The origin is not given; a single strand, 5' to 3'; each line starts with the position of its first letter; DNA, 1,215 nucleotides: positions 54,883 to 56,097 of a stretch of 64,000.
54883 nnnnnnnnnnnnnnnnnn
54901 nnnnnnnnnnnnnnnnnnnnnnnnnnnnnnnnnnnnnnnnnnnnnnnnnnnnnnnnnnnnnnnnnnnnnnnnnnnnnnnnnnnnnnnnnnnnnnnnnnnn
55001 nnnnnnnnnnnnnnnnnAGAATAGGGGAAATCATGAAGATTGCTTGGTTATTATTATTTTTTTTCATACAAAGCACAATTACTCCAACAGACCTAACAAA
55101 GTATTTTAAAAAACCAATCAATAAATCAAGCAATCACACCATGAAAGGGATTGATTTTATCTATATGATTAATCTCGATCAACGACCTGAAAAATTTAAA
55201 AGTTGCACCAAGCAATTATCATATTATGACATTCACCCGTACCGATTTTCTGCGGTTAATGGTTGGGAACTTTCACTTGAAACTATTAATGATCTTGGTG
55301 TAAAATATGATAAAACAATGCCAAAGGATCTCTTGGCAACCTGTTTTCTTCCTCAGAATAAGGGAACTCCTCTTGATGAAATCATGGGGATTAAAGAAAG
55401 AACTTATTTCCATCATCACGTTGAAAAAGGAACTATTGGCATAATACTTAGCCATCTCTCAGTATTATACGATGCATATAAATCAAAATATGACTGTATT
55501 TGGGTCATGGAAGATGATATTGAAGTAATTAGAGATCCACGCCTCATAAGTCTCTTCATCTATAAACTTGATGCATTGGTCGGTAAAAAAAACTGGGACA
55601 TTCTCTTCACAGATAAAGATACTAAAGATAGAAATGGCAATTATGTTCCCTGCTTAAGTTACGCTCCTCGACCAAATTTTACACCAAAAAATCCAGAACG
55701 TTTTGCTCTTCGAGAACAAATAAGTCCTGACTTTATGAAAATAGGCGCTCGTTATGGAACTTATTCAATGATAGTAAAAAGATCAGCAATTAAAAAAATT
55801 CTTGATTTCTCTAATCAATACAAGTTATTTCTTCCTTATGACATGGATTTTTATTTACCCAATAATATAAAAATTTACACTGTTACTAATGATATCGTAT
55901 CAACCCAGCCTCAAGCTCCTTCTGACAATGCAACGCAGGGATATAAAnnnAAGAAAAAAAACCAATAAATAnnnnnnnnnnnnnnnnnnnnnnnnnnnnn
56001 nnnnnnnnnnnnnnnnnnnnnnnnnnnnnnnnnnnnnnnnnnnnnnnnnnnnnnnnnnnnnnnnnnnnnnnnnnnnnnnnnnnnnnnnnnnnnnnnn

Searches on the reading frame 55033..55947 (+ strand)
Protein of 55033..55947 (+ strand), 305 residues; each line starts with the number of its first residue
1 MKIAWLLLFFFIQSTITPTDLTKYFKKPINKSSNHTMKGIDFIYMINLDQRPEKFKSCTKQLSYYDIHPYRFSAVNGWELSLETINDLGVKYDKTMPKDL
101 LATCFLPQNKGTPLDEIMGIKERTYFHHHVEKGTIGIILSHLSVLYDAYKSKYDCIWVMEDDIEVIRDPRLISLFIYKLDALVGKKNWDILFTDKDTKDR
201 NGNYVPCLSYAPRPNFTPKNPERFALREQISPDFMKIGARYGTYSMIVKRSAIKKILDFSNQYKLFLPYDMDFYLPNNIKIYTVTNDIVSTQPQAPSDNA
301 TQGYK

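Call 21: search_protein_families(library=pfam, proteins=[window:55033-55947:+], max_evalue=0.01)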
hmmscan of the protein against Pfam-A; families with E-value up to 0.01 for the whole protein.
window:55033-55947:+ (305 aa): 1 family
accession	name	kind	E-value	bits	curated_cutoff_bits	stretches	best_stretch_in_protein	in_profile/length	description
PF01755.23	Glyco_transf_25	-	2.1e-06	28.2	24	1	42-270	3-196/199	Glycosyltransferase family 25 (LPS biosynthesis protein)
